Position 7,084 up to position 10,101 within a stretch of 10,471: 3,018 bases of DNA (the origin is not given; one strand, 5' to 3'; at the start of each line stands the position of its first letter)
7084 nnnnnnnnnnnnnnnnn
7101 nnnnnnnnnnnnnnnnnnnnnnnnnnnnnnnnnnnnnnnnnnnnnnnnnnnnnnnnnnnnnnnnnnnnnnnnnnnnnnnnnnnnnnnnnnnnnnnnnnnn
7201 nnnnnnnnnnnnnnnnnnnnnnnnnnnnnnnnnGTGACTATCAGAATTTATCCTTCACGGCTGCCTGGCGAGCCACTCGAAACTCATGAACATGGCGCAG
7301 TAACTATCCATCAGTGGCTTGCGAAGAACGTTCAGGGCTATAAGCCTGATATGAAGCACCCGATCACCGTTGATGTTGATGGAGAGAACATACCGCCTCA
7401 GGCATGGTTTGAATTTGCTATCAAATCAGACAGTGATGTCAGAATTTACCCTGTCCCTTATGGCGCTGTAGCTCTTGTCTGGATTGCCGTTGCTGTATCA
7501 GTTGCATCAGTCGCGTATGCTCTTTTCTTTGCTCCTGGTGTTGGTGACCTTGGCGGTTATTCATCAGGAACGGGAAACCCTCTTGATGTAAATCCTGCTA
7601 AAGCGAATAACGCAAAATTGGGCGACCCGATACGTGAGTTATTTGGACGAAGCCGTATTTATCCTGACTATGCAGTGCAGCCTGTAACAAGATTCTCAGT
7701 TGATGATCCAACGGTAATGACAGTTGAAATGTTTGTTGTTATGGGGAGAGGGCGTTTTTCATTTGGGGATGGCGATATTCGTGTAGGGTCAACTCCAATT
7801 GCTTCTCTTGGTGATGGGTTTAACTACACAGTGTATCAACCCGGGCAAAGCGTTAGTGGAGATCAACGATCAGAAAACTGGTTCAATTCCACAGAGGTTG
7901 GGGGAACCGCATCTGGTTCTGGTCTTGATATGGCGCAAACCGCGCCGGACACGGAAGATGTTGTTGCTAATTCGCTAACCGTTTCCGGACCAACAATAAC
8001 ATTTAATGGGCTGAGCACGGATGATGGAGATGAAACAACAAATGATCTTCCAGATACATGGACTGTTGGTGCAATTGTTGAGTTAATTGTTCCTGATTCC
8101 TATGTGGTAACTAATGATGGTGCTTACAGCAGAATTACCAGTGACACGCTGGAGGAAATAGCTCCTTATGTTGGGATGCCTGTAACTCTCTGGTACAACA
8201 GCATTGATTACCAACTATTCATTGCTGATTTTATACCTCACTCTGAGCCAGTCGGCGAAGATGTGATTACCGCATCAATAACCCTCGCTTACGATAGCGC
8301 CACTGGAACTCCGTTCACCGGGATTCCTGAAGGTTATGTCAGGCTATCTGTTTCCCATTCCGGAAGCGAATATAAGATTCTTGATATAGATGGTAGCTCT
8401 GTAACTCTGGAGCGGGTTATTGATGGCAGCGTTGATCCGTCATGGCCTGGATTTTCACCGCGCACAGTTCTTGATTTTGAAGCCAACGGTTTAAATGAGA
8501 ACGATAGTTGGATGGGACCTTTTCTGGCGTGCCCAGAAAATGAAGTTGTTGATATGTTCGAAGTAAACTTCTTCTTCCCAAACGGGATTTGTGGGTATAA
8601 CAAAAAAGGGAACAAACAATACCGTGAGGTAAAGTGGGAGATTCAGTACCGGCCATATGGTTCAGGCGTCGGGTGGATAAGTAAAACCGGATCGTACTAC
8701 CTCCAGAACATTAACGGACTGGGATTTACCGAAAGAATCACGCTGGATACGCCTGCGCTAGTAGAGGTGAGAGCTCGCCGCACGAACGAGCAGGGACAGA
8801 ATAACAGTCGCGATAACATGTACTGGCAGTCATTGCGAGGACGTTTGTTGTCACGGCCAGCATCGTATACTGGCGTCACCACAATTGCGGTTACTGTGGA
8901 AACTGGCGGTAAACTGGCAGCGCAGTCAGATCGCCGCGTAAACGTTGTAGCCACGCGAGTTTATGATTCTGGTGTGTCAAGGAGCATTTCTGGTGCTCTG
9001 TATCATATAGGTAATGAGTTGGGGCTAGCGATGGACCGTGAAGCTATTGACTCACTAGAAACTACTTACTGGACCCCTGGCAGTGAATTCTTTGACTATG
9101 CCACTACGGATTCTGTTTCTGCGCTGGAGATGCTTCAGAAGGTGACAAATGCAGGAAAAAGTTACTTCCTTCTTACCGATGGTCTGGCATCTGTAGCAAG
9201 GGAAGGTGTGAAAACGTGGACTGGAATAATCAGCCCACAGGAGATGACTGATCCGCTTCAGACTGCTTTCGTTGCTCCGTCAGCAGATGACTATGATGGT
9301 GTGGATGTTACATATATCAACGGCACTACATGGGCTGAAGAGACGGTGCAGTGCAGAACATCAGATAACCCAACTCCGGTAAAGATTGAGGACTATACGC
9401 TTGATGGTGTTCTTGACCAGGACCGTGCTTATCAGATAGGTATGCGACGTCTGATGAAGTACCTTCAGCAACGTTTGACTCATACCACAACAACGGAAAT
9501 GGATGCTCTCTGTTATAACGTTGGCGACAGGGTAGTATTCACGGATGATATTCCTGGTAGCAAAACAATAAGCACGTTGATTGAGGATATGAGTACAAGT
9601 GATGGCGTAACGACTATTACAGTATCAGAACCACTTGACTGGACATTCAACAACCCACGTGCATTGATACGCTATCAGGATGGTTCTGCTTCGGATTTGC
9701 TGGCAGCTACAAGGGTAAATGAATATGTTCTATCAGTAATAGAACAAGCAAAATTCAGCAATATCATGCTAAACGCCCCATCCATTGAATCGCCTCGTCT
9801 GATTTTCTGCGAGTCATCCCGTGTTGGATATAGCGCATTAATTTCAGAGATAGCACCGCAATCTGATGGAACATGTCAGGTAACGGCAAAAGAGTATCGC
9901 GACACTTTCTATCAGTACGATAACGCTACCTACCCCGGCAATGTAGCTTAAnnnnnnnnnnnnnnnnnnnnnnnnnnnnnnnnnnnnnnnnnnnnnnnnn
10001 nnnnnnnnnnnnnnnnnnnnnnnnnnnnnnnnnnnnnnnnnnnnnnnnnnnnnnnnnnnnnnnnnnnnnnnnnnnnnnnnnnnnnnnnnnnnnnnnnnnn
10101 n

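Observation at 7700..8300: AT-rich segment inside the J-like gene suggesting a mosaic or recombined domain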

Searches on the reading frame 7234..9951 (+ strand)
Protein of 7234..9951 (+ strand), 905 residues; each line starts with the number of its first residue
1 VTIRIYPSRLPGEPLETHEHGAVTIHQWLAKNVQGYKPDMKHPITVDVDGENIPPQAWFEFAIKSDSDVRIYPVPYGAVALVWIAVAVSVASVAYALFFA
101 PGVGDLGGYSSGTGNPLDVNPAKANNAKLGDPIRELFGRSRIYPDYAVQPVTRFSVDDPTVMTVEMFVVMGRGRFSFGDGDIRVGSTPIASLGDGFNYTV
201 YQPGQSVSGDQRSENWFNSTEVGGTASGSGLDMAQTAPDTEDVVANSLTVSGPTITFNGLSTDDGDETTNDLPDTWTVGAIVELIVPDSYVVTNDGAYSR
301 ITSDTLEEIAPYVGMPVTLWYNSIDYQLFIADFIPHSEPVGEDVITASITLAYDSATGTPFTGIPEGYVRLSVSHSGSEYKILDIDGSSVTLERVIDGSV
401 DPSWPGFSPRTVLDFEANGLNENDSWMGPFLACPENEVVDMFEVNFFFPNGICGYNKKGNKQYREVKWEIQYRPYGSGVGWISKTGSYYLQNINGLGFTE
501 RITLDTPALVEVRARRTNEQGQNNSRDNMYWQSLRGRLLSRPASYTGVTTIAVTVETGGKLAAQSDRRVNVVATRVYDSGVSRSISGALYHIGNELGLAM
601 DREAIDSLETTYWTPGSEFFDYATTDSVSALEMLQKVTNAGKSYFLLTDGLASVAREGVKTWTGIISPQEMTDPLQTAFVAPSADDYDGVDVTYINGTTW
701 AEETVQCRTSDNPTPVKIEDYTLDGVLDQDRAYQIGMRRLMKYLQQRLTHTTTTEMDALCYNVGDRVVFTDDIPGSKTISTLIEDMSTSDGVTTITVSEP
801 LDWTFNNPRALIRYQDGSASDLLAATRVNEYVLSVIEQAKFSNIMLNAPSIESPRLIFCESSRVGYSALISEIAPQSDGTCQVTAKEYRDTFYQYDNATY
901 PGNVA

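Call 5: search_protein_families(library=pfam, proteins=[window:7234-9951:+], max_evalue=0.01)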
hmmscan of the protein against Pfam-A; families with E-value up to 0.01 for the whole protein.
window:7234-9951:+ (905 aa): 2 families
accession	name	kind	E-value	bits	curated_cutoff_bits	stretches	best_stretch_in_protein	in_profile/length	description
PF24801.1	FNIII-A_GpJ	-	3.1e-08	34.2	27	1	436-535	23-121/126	Tip attachment protein J,FNIII-A domain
PF13550.12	Phage-tail_3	-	5e-05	23.7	23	1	681-775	60-152/164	Putative phage tail protein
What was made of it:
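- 7234..9951 (+): TipJ-family tail-tip hub gene, 905 aa. GTG start overlaps the stop of the upstream gpK-like ORF (GTGA), with GGAG 8 nt upstream. Pfam FNIII-A_GpJ and Phage-tail_3 hit (call 5).
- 8539..9915 (+): Residues 436-894: conserved TipJ core (FNIII-A, Phage-tail_3 and C-terminal domains). Pfam hits at 436-535 and 681-775 (call 5).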

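Call 6: search_protein_families(library=phrogs, proteins=[window:7234-9951:+], max_evalue=0.001)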
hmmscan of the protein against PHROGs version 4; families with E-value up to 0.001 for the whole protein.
window:7234-9951:+ (905 aa): 3 families
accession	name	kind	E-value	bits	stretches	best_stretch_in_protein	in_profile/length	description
phrog_469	-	tail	6.1e-264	879.3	1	1-903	2-902/903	tail protein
phrog_23466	-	unknown function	2.9e-162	540.6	1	552-905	2-358/358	-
phrog_24367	-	unknown function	5.2e-09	36.2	1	76-207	85-211/408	-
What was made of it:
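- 7234..9951 (+): PHROG 469 matches 1-903 of 905, E=6e-264 (call 6).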

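Call 8: search_dna_similar(query=window:7234-9951:+, collection=phages, mode=protein, max_rows=40)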
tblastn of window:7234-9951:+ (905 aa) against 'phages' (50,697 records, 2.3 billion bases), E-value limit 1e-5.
Records with a match: 401; places in all: 403; records where one place covers at least 80% of the query: 101.
Best place of each record, by identity: 60-80% 15; <60% 386.
By first word of the organism name: Salmonella 125; Vibrio 96; Pseudomonas 71; Klebsiella 36; Achromobacter 21; Escherichia 19; Acinetobacter 11; Stenotrophomonas 6; Shigella 4; Synechococcus 2; and 8 more.
By host as written in the record: - 168; Pseudomonas aeruginosa 35; Klebsiella pneumoniae 26; Escherichia coli 10; Achromobacter sp. 10; Salmonella enterica subsp. enterica serovar Typhimurium 9; Salmonella enterica 9; Pseudomonas aeruginosa PAO1 8; and 78 more.
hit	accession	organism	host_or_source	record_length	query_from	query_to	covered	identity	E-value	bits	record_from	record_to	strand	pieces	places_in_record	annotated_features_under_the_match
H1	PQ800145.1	Klebsiella phage Kpn_R1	Klebsiella pneumoniae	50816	1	905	100%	64.1%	0e+0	1184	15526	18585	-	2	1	record has no annotation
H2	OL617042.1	Flyfo siphovirus Tbat2_3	Pteropus tonganus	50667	1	904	100%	63.9%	0e+0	1221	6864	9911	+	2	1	putative tail protein | hypothetical protein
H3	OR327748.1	Klebsiella phage KpF5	Klebsiella pneumoniae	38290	1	905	100%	63.6%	0e+0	1204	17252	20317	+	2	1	kinase | hypothetical protein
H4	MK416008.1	Klebsiella phage ST405-OXA48phi1.3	Klebsiella pneumoniae ST405-OXA48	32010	1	905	100%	63.6%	0e+0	1196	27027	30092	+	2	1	kinase | nitrite transporter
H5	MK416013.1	Klebsiella phage ST16-OXA48phi5.1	Klebsiella pneumoniae ST16-OXA48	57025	1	905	100%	63.5%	0e+0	1197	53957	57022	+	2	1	kinase | nitrite transporter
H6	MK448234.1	Klebsiella phage ST11-VIM1phi8.2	Klebsiella pneumoniae ST11-VIM1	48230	1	905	100%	63.4%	0e+0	1189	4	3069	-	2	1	kinase | nitrite transporter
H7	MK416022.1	Klebsiella phage ST846-OXA48phi9.2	Klebsiella pneumoniae ST846-OXA48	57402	1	905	100%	63.4%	0e+0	1197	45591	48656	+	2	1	kinase | nitrite transporter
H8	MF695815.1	Klebsiella phage KPP5665-2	Klebsiella pneumoniae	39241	1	905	100%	63.2%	0e+0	1188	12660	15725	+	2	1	kinase | formate/nitrite family transporter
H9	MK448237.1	Klebsiella phage ST974-OXA48phi18.2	Klebsiella pneumoniae ST974-OXA48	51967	1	905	100%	63.0%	0e+0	1185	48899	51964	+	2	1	kinase | nitrite transporter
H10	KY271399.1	Klebsiella phage 5 LV-2017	Klebsiella pneumoniae KH43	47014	1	905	100%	61.4%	0e+0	1180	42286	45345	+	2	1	tail protein | hypothetical protein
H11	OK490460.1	Klebsiella phage Kp4882-1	Klebsiella pneumoniae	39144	1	905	100%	60.7%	0e+0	1195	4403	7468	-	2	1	record has no annotation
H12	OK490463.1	Klebsiella phage Kp4884-1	Klebsiella pneumoniae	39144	1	905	100%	60.7%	0e+0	1195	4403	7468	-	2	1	record has no annotation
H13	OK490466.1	Klebsiella phage Kp4885-1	Klebsiella pneumoniae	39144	1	905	100%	60.7%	0e+0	1195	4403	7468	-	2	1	record has no annotation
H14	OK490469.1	Klebsiella phage Kp4886-1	Klebsiella pneumoniae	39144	1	905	100%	60.7%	0e+0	1195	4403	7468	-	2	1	record has no annotation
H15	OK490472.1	Klebsiella phage Kp4887-1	Klebsiella pneumoniae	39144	1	905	100%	60.7%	0e+0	1195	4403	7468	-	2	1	record has no annotation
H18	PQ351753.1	Klebsiella phage vB_VIPKPNMC05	Klebsiella pnuemoniae OMCS-21-1430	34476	1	905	100%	57.3%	0e+0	1110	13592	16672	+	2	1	tail protein | tail fiber protein | minor tail protein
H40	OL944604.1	Erwinia phage Gungnir39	Erwinia iniecta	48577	1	904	100%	45.2%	9e-177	875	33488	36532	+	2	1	putative tail protein | putative hydrolase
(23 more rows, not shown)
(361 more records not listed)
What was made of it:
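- Closest known: Klebsiella, Erwinia and 'Flyfo' prophage TipJ proteins of ~1017 aa. Different: Many GenBank records mis-annotate them as 'kinase' or 'nitrite transporter' (call 8).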

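Call 10: get_annotated_region(hit=H3, flank=3000)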
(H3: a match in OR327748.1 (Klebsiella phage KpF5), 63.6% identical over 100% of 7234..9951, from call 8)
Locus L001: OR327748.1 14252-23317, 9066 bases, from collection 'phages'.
description: Klebsiella phage KpF5, complete genome.
organism: Klebsiella phage KpF5 (NCBI taxid 3072190)
taxonomy: Viruses; Duplodnaviria; Heunggongvirae; Uroviricota; Caudoviricetes
host: Klebsiella pneumoniae; source: hospital wastewater; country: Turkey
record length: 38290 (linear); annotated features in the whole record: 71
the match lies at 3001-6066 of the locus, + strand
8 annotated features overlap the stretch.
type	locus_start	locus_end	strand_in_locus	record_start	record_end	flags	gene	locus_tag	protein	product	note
CDS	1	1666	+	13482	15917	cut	-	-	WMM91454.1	tail length tape-measure protein H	tail, tail length tape-measure protein H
CDS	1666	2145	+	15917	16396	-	-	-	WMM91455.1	hypothetical protein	-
CDS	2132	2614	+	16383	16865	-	-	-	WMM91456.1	hypothetical protein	-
CDS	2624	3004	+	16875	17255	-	-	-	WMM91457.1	hypothetical protein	-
CDS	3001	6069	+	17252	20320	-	-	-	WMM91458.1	kinase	-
CDS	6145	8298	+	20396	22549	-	-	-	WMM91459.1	hypothetical protein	-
CDS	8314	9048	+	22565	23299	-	-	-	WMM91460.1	hypothetical protein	-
CDS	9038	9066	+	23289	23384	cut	-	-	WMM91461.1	hypothetical protein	-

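Call 11: get_annotated_region(hit=H2, flank=3000)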
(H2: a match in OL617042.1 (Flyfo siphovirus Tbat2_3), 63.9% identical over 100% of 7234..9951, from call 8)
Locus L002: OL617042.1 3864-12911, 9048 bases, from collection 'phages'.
description: Flyfo siphovirus Tbat2_3, complete genome.
organism: Flyfo siphovirus Tbat2_3 (NCBI taxid 2907288)
taxonomy: Viruses; Duplodnaviria; Heunggongvirae; Uroviricota; Caudoviricetes
host: Pteropus tonganus; source: feces; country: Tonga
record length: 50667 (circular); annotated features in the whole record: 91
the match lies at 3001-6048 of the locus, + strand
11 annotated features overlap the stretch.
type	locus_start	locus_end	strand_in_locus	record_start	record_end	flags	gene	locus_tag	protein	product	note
CDS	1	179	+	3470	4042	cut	-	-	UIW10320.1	hypothetical protein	-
CDS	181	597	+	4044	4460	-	-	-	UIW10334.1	toxin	Toxin YafO, type II toxin-antitoxin system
CDS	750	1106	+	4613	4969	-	-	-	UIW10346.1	hypothetical protein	-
CDS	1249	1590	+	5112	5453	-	-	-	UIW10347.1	SmpA / OmlA family protein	-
CDS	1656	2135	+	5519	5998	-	-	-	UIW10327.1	hypothetical protein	-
CDS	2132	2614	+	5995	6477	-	-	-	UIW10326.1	protein of unknown function DUF1833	-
CDS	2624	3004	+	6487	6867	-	-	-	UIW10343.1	hypothetical protein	-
CDS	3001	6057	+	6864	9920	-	-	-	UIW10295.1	putative tail protein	-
CDS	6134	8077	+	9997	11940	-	-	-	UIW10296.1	hypothetical protein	-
CDS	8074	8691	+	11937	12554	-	-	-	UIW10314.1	hypothetical protein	-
CDS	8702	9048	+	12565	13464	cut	-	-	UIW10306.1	hypothetical protein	-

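Call 12: get_annotated_region(hit=H18, flank=3000)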
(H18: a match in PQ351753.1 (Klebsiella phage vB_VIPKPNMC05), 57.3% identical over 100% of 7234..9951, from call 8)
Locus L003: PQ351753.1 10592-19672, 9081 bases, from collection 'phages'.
description: Klebsiella phage vB_VIPKPNMC05, complete genome.
organism: Klebsiella phage vB_VIPKPNMC05 (NCBI taxid 3349168)
taxonomy: Viruses
host: Klebsiella pnuemoniae OMCS-21-1430; source: creeks; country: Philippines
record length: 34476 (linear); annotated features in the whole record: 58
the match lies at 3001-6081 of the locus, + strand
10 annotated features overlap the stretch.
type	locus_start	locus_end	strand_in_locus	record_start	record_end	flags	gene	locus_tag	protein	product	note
CDS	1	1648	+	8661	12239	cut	-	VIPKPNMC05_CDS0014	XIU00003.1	tail length tape measure protein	-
CDS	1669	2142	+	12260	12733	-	-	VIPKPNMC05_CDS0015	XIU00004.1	virion structural protein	-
CDS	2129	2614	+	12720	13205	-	-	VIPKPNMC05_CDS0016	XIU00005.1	minor tail protein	-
CDS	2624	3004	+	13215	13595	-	-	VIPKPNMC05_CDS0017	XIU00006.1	minor tail protein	-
CDS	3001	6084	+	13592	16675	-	-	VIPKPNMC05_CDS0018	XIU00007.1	tail protein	-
CDS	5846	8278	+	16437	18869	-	-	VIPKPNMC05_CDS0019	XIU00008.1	tail fiber protein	-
CDS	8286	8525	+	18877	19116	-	-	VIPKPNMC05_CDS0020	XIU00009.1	hypothetical protein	-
CDS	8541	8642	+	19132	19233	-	-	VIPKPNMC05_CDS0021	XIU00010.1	hypothetical protein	-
CDS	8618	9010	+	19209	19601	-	-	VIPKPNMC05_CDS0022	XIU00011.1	UmuD-like protein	-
CDS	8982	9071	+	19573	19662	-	-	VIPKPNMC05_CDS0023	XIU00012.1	hypothetical protein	-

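Call 13: get_annotated_region(hit=H40, flank=3000)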
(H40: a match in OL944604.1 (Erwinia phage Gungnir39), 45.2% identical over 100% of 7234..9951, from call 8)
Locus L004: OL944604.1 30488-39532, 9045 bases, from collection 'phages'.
description: Erwinia phage Gungnir39, complete genome.
organism: Erwinia phage Gungnir39 (NCBI taxid 2910783)
taxonomy: Viruses; Duplodnaviria; Heunggongvirae; Uroviricota; Caudoviricetes
host: Erwinia iniecta; source: insect gut; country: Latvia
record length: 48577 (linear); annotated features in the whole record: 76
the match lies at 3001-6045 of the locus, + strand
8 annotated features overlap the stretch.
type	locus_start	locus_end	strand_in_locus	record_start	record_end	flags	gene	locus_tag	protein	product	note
CDS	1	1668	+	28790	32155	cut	-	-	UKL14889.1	tail tape measure protein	ORF58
CDS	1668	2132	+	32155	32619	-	-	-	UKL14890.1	putative tail tip protein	ORF59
CDS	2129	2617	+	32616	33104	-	-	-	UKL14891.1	protein of unknown function DUF1833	ORF60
CDS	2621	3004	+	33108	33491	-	-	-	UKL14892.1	putative hydrolase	ORF61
CDS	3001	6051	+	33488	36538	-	-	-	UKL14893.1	putative tail protein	ORF62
CDS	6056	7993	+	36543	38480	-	-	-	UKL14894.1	putative tail spike protein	ORF63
CDS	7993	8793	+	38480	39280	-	-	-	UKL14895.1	hypothetical protein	ORF64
CDS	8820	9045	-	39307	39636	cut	-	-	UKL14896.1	secretory protein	ORF65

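Call 15: find_homologous_proteins(query=window:7234-9951:+, max_evalue=1e-10)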
Query window:7234-9951:+ (905 aa): 736 proteins with E <= 1e-10 among 8000 candidates; the best 120 are listed.
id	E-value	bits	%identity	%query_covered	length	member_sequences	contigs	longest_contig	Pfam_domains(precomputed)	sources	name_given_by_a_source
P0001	0.0e+0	1983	95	100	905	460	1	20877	PF24801.2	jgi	jgi:hypothetical protein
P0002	0.0e+0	1853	88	100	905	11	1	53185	PF24801.2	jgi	jgi:hypothetical protein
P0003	0.0e+0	1853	88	100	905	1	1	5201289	PF24801.2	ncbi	ncbi:host specificity factor TipJ family phage tail protein [Citrobacter freundii]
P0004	0.0e+0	1834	87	100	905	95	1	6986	PF24801.2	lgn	-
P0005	0.0e+0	1830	87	100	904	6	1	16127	PF24801.2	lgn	-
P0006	0.0e+0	1825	87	100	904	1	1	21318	PF24801.2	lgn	-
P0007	0.0e+0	1817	87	100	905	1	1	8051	PF24801.2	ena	-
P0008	0.0e+0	1815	86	100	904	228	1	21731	PF24801.2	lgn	-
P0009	0.0e+0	1812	86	100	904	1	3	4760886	PF24801.2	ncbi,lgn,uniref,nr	ncbi:Uncharacterised protein [Citrobacter amalonaticus]|uniref:host specificity factor TipJ family p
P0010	0.0e+0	1808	86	100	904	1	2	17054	PF24801.2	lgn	-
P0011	0.0e+0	1806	86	100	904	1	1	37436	PF24801.2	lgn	-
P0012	0.0e+0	1806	86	100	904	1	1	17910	PF24801.2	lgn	-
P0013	0.0e+0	1805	85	100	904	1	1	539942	PF24801.2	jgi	-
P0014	0.0e+0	1791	85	100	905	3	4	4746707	PF24801.2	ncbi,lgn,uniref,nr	ncbi:host specificity factor TipJ family phage tail protein [Citrobacter koseri]|uniref:host specifi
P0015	0.0e+0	1787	85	100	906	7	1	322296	PF24801.2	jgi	jgi:hypothetical protein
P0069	0.0e+0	1398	68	69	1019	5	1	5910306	PF24801.2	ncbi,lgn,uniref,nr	ncbi:host specificity factor TipJ family phage tail protein [Klebsiella oxytoca]|uniref:host specifi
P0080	0.0e+0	1388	67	69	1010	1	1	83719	PF24801.2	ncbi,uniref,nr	ncbi:host specificity factor TipJ family phage tail protein [Entomohabitans teleogrylli]|uniref:host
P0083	0.0e+0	1384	67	74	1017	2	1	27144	PF24801.2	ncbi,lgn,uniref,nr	ncbi:kinase [Klebsiella sp. RHBSTW-00215]|uniref:host specificity factor TipJ family phage tail prot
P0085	0.0e+0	1381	69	69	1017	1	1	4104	PF24801.2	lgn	-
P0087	0.0e+0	1377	69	69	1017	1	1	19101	PF24801.2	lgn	-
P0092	0.0e+0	1369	69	69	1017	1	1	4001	PF24801.2,PF13550.14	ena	-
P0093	0.0e+0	1369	69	69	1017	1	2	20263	PF24801.2,PF13550.14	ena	-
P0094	0.0e+0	1368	69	69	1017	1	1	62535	PF24801.2,PF13550.14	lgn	-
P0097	0.0e+0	1367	69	69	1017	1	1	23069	PF24801.2,PF13550.14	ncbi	ncbi:TPA: host specificity factor TipJ family phage tail protein [Klebsiella michiganensis]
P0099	0.0e+0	1365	68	69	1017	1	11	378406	PF24801.2,PF13550.14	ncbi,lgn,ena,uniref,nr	ncbi:MAG: host specificity factor TipJ family phage tail protein [Klebsiella michiganensis]|uniref:h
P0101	0.0e+0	1363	73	62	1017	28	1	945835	PF24801.2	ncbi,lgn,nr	ncbi:TPA: kinase [Klebsiella oxytoca]|nr:kinase [Klebsiella oxytoca]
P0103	0.0e+0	1362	68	69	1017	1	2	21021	PF24801.2,PF13550.14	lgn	-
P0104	0.0e+0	1362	68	69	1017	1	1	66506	PF24801.2,PF13550.14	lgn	-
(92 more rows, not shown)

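Call 19: find_encoding_contigs(protein=window:7234-9951:+, flank=10000, max_places=4)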
Protein window:7234-9951:+ (905 aa): 12 contigs read that carry it; 2 places shown.
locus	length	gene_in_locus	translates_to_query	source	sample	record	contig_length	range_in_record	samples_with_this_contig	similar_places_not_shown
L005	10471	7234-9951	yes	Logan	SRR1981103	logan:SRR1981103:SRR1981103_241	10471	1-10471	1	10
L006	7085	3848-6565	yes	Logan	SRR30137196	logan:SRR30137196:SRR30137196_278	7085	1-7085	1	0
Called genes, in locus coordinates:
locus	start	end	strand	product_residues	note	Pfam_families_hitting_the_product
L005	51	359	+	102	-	-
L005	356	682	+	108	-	PF05135:Phage_connect_1 (weak)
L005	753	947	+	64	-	-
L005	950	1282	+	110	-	PF05521:Phage_HCP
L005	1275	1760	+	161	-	PF04883:HK97-gp10_like (weak)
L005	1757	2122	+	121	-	PF11367:Tail_completion_gp17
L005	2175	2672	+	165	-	PF16460:Phage_TTP_11, PF16461:Phage_TTP_12 (weak)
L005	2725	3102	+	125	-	PF16459:Phage_TAC_13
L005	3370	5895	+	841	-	PF09718:Tape_meas_lam_C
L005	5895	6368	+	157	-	-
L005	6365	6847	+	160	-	PF08875:DUF1833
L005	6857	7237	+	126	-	-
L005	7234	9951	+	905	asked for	PF24801:FNIII-A_GpJ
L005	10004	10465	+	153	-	PF18668:Tail_spike_N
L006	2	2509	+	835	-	?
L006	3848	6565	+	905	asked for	PF24801:FNIII-A_GpJ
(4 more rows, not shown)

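Call 20: find_encoding_contigs(protein=P0001, flank=8000, max_places=3)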
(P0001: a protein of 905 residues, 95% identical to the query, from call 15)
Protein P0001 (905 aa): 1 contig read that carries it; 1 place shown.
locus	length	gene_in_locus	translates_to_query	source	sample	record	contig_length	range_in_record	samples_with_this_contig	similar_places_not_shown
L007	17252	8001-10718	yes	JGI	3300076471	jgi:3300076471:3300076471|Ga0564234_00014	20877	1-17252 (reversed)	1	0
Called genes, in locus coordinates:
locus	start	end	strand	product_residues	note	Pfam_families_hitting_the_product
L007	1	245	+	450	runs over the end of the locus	PF04860:Phage_portal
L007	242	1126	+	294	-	PF02839:CBM_5_12 (faint)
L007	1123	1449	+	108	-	PF05135:Phage_connect_1 (weak)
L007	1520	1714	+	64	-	-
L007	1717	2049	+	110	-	PF05521:Phage_HCP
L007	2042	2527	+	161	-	PF04883:HK97-gp10_like (weak)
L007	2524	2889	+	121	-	PF11367:Tail_completion_gp17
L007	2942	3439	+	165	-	PF16460:Phage_TTP_11, PF16461:Phage_TTP_12 (weak)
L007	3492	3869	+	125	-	PF16459:Phage_TAC_13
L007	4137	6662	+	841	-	PF09718:Tape_meas_lam_C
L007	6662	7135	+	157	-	-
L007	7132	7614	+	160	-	PF08875:DUF1833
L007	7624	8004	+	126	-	-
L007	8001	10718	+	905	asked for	PF24801:FNIII-A_GpJ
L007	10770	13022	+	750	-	PF18668:Tail_spike_N, PF00657:Lipase_GDSL, PF13472:Lipase_GDSL_2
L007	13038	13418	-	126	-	-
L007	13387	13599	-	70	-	-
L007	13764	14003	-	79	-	PF06183:DinI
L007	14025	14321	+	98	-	-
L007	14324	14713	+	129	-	PF00717:Peptidase_S24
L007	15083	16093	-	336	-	PF22022:Phage_int_M (weak), PF00589:Phage_integrase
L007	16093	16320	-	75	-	PF13986:DUF4224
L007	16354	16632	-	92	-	-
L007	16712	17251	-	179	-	?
